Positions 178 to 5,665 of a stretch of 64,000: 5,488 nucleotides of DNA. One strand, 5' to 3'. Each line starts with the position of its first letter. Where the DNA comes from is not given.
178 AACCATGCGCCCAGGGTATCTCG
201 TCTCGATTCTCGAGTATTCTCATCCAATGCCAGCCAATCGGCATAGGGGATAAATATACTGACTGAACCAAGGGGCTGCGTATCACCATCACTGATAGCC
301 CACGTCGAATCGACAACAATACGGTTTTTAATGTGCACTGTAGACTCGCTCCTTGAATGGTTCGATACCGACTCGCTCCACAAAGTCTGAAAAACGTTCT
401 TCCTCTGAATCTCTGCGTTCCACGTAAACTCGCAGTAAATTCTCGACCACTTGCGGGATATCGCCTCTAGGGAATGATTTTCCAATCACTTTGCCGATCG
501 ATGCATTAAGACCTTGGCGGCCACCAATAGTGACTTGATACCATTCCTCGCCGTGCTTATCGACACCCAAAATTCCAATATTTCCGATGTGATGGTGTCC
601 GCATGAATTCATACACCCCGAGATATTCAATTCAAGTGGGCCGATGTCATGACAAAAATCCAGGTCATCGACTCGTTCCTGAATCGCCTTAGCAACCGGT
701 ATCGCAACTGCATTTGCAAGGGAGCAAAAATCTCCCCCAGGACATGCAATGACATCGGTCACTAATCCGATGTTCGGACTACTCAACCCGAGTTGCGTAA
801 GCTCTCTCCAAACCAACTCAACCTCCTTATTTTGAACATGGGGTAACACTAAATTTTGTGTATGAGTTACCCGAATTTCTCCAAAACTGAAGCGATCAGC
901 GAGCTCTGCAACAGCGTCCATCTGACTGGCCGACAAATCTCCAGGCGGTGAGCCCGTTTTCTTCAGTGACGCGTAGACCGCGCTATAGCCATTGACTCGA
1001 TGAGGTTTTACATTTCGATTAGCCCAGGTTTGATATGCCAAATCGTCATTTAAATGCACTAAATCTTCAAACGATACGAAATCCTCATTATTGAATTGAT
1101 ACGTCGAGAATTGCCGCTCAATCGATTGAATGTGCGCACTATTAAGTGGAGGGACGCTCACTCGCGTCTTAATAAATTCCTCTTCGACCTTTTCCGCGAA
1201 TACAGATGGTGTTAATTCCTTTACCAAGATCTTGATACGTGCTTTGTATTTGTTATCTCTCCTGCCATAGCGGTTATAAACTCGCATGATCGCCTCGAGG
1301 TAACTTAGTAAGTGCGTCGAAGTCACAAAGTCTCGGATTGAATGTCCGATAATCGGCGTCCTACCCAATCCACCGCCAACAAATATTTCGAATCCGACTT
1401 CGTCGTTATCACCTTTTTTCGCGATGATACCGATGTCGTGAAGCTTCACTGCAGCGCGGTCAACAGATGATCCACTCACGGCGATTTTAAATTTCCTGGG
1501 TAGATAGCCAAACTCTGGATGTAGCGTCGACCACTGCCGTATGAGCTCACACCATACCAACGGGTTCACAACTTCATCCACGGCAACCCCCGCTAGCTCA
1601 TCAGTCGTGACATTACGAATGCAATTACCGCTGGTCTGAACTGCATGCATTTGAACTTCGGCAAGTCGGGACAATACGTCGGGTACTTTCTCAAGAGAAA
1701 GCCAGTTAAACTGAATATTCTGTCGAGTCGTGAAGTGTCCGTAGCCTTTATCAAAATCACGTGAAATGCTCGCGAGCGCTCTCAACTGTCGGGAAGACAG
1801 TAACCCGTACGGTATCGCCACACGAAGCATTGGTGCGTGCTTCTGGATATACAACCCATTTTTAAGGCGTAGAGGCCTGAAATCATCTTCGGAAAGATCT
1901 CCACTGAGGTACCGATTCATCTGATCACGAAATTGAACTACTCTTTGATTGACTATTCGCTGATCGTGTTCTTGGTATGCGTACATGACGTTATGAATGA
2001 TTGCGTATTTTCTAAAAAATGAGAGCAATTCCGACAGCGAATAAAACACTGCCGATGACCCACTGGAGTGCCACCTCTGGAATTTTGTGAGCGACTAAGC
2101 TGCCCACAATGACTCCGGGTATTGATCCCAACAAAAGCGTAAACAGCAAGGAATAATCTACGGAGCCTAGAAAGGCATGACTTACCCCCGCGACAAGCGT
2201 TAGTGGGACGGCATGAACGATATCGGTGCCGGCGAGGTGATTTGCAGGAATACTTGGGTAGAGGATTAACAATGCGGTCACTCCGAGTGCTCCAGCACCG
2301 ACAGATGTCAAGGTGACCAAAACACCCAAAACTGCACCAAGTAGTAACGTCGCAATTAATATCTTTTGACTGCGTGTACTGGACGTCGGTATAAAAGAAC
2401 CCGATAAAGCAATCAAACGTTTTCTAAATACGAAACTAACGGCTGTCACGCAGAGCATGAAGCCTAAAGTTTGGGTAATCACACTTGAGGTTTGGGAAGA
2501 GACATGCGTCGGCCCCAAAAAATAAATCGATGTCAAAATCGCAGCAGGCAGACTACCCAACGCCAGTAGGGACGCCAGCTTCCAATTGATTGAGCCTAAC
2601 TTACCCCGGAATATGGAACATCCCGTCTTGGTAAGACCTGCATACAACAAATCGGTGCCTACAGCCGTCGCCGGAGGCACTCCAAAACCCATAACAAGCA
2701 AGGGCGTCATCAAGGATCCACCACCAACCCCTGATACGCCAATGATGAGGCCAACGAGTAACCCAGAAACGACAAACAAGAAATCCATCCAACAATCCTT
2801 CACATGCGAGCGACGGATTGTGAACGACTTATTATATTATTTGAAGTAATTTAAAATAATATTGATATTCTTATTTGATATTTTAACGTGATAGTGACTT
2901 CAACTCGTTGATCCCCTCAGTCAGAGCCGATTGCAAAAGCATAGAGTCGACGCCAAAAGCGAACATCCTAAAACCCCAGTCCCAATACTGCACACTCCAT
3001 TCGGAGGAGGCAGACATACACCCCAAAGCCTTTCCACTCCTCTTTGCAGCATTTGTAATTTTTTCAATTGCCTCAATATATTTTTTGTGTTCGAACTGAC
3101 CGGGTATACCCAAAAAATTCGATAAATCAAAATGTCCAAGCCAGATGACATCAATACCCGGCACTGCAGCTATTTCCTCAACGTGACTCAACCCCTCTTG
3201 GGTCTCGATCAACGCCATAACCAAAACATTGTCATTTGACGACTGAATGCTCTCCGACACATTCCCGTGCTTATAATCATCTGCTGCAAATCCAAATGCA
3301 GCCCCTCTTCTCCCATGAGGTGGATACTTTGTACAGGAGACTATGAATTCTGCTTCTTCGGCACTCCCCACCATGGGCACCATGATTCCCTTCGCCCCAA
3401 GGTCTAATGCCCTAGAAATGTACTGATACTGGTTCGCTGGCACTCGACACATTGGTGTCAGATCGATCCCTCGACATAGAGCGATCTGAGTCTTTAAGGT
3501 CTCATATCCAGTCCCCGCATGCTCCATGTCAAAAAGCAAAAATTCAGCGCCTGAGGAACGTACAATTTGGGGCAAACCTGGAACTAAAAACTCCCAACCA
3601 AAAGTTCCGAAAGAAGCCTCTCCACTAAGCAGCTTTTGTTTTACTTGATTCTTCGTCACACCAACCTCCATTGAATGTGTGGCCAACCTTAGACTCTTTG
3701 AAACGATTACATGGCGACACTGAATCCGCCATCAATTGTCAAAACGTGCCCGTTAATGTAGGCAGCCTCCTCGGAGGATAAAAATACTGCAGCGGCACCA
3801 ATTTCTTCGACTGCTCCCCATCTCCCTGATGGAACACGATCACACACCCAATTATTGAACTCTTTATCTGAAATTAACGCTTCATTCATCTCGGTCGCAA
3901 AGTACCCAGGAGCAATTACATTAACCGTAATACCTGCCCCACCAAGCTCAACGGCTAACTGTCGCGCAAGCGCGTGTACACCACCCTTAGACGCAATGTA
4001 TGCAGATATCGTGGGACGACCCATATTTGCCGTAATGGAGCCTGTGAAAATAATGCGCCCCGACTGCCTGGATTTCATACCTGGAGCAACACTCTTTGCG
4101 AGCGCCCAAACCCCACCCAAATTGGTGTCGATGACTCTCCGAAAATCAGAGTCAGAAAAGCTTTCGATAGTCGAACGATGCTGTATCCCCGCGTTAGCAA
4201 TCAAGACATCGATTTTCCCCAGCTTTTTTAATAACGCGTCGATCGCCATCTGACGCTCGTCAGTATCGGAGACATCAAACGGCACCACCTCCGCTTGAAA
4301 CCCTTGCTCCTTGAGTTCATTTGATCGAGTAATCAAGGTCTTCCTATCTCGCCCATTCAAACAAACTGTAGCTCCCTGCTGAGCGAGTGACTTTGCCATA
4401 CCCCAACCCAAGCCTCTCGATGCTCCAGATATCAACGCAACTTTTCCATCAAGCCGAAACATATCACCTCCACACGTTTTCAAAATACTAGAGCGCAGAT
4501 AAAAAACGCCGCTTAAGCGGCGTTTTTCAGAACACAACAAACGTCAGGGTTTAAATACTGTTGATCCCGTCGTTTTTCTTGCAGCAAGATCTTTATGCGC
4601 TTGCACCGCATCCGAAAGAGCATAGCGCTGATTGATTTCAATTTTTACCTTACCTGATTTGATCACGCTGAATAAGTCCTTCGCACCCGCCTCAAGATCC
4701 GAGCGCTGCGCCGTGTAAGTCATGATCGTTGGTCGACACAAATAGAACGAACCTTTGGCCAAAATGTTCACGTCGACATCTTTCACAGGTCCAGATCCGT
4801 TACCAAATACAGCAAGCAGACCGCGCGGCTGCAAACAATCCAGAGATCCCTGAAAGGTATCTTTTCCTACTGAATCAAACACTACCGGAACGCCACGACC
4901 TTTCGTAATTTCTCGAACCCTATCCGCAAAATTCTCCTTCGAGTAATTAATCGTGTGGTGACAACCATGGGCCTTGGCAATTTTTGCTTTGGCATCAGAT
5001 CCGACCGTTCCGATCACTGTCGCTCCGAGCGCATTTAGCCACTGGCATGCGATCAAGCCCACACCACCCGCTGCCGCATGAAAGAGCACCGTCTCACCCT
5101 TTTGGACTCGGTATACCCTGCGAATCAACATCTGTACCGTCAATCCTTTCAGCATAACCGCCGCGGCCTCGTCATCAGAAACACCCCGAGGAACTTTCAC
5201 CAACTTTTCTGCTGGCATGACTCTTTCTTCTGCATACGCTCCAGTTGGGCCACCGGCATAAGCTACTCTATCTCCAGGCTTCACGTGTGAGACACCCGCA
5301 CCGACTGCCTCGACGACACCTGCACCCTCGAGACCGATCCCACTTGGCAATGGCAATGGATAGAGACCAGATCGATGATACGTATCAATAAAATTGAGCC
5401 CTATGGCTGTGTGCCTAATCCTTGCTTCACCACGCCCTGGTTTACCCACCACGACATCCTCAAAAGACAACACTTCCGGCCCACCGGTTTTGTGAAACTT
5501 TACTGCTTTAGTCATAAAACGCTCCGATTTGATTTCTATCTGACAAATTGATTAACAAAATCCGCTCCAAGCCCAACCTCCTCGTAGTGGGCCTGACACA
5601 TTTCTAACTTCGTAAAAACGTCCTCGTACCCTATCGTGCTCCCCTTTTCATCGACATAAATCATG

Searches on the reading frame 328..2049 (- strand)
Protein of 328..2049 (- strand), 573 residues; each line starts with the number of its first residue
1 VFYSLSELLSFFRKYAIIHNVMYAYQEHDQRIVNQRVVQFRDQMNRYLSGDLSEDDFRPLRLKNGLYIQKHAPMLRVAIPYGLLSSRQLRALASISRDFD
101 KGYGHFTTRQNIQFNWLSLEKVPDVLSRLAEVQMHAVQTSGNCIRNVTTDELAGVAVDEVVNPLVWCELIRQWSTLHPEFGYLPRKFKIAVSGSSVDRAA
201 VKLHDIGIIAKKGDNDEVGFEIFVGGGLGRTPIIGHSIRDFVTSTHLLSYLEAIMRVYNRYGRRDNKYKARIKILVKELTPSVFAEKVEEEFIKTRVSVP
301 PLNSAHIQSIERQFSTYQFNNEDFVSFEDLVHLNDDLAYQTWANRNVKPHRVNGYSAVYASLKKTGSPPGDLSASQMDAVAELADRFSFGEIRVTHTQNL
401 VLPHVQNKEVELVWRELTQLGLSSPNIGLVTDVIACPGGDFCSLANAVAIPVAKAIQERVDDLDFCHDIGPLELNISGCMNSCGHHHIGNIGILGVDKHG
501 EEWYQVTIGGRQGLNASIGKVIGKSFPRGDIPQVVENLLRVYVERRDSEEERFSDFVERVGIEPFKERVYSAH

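Call 53: search_protein_families(library=ncbifam, proteins=[window:328-2049:-], max_evalue=1e-10)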
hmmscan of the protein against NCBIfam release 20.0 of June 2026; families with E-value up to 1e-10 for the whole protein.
window:328-2049:- (573 aa): 10 families
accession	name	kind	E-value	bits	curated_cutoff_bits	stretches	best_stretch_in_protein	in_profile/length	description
NF007126.0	PRK09567.1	equivalog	4.6e-71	239.7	523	2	368-567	382-585/595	NirA family protein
NF007125.0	PRK09566.1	equivalog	2.7e-67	227.4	594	2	54-295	44-293/513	ferredoxin--nitrite reductase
NF010029.0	PRK13504.1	equivalog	2.4e-47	161.5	457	2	376-562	379-563/575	NADPH-dependent assimilatory sulfite reductase hemoprotein subunit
TIGR02435.1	CobG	equivalog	1e-35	123.5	234.8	1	73-497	18-385/388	precorrin-3B synthase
TIGR02041.1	CysI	equivalog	8.6e-35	120.2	756.55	1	377-562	358-540/541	assimilatory sulfite reductase (NADPH) hemoprotein subunit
TIGR02042.1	sir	equivalog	5.4e-33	113.9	731.5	2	182-295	222-342/581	sulfite reductase, ferredoxin dependent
TIGR02374.1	nitri_red_nirB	equivalog_domain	8.7e-31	107.1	578.35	1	368-569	567-761/794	nitrite reductase large subunit NirB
TIGR02066.1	dsrB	equivalog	5.3e-19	68.4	341.5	0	364-497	34-169/341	dissimilatory-type sulfite reductase subunit beta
TIGR02912.1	sulfite_red_C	equivalog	1.4e-17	63.6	324.1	0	367-498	27-163/314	sulfite reductase subunit C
NF011565.0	PRK14989.1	subfamily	4.1e-11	41.7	883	0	367-547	571-745/847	nitrite reductase large subunit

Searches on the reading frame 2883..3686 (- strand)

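Call 53: search_protein_families(library=ncbifam, proteins=[window:2883-3686:-], max_evalue=1e-10)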
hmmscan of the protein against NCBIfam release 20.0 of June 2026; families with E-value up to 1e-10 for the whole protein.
window:2883-3686:- (267 aa): 4 families
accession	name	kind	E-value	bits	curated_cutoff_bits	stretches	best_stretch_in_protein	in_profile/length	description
TIGR02311.1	HpaI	equivalog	3.1e-44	151.3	368.8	1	13-259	1-245/249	4-hydroxy-2-oxoheptanedioate aldolase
TIGR03239.1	GarL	equivalog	3.1e-43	148.1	406.75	1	13-256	1-241/249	2-dehydro-3-deoxyglucarate aldolase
NF007849.0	PRK10558.1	equivalog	3.1e-43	148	393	1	10-256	5-248/256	2-dehydro-3-deoxyglucarate aldolase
NF007521.0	PRK10128.1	equivalog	3.9e-36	125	441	1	12-264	6-256/267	2-keto-3-deoxy-L-rhamnonate aldolase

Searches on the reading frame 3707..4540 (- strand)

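Call 53: search_protein_families(library=ncbifam, proteins=[window:3707-4540:-], max_evalue=1e-10)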
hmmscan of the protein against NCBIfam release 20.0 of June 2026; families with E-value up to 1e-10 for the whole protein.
window:3707-4540:- (277 aa): 224 families (the best 25 are shown)
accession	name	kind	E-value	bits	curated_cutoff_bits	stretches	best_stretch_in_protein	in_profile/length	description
NF004778.0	PRK06124.1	equivalog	3.4e-81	272.4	303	1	27-277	6-256/256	SDR family oxidoreductase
NF005711.0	PRK07523.1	subfamily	8.1e-78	261.5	413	1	26-276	4-254/255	SDR family oxidoreductase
NF005983.0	PRK08085.1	equivalog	1.2e-73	247.8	408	1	26-276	3-253/254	gluconate 5-dehydrogenase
NF005488.0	PRK07097.1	equivalog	2.5e-67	226.8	369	1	26-273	4-257/266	gluconate 5-dehydrogenase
NF005390.0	PRK06935.1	equivalog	8.1e-64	215.5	369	1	25-275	8-257/258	2-dehydro-3-deoxy-D-gluconate 5-dehydrogenase KduD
NF005559.1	PRK07231.1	subfamily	2.2e-63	214.1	215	1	29-274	1-248/249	glucose 1-dehydrogenase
TIGR01830.1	3oxo_ACP_reduc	equivalog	3.1e-63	213.7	297.75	1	35-273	1-238/239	3-oxoacyl-[acyl-carrier-protein] reductase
NF009466.0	PRK12826.1-2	subfamily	1.3e-60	204.9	222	1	33-274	4-245/248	3-oxoacyl-ACP reductase FabG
NF004197.0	PRK05653.1-1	equivalog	9e-60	202.4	332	1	29-274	4-247/249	3-oxoacyl-ACP reductase FabG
NF004791.0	PRK06138.1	equivalog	1.5e-59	201.3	312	1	29-275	2-251/252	SDR family oxidoreductase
TIGR01832.1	kduD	equivalog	1.7e-59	201.3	338.85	1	28-273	1-245/248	2-dehydro-3-deoxy-D-gluconate 5-dehydrogenase KduD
NF006070.0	PRK08213.1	subfamily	4.2e-59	200.2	279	1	26-275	6-258/259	gluconate 5-dehydrogenase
NF004198.0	PRK05653.1-3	equivalog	1.5e-58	198.2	296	1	29-274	4-247/248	3-oxoacyl-ACP reductase FabG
NF052558.1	MBtsdlDhBudC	equivalog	5.1e-58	196.6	270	1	31-274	2-242/250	meso-2,3-butanediol dehydrogenase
NF009093.0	PRK12429.1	subfamily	4.1e-57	193.4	258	1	30-274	3-257/259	3-hydroxybutyrate dehydrogenase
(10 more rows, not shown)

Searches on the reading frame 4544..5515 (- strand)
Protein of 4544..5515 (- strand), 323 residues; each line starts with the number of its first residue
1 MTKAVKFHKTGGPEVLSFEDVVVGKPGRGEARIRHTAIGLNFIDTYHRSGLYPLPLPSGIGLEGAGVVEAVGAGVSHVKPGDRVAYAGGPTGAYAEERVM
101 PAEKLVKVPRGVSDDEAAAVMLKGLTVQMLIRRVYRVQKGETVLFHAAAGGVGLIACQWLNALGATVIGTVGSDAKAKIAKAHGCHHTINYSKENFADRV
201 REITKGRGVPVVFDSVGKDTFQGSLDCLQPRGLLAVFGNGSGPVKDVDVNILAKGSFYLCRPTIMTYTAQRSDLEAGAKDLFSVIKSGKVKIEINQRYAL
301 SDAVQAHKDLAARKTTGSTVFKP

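Call 53: search_protein_families(library=ncbifam, proteins=[window:4544-5515:-], max_evalue=1e-10)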
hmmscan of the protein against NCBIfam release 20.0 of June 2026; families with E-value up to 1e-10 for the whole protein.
window:4544-5515:- (323 aa): 18 families
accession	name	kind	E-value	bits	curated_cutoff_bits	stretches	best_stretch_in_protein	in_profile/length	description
NF008024.0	PRK10754.1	subfamily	1e-119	399.4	348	1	1-322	1-326/327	NADPH:quinone reductase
TIGR02824.1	quinone_pig3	subfamily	2.7e-60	204.1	296.8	1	3-321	2-323/325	putative NAD(P)H quinone oxidoreductase, PIG3 family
NF010344.0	PRK13771.1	subfamily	5.7e-33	114.3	349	1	84-322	108-332/334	putative alcohol dehydrogenase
NF041172.1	AcrlCoa_red_Thmprot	equivalog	1.5e-29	103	500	1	87-322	111-333/334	acryloyl-CoA reductase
NF041183.1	Pks2_ls1_myc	equivalog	2e-27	94.6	2400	1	14-320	1418-1726/2086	sulfolipid-1 biosynthesis phthioceranic/hydroxyphthioceranic acid synthase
TIGR01751.1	crot-CoA-red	equivalog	7.8e-24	84.1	378.55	1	90-203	138-253/398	crotonyl-CoA carboxylase/reductase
TIGR02817.1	adh_fam_1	subfamily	4.3e-22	79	284.05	1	17-319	16-331/336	zinc-binding alcohol dehydrogenase family protein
TIGR03989.1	Rxyl_3153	subfamily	4.4e-22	78.8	440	1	15-86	13-85/370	NDMA-dependent alcohol dehydrogenase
TIGR03451.1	mycoS_dep_FDH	equivalog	2.3e-20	72.7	512.9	0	15-85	13-83/358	S-(hydroxymethyl)mycothiol dehydrogenase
NF006940.0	PRK09422.1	equivalog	3.2e-19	69.1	344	1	92-320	115-332/338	alcohol dehydrogenase AdhP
TIGR02823.1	oxido_YhdH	subfamily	2.1e-18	66.3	297.25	1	56-249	56-253/324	acrylyl-CoA reductase family protein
TIGR00692.1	tdh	equivalog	6.4e-17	61.6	458.35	1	91-255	116-279/340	L-threonine 3-dehydrogenase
NF003808.0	PRK05396.1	equivalog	4.5e-15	55.4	380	1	91-245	118-270/341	L-threonine 3-dehydrogenase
TIGR02818.1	adh_III_F_hyde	equivalog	4.8e-15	55.5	543.95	0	14-84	12-83/368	S-(hydroxymethyl)glutathione dehydrogenase/class III alcohol dehydrogenase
NF058644.1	CurcmRedCuraProt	equivalog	4.7e-13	48.9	440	1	54-317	58-327/336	NADPH-dependent curcumin/dihydrocurcumin reductase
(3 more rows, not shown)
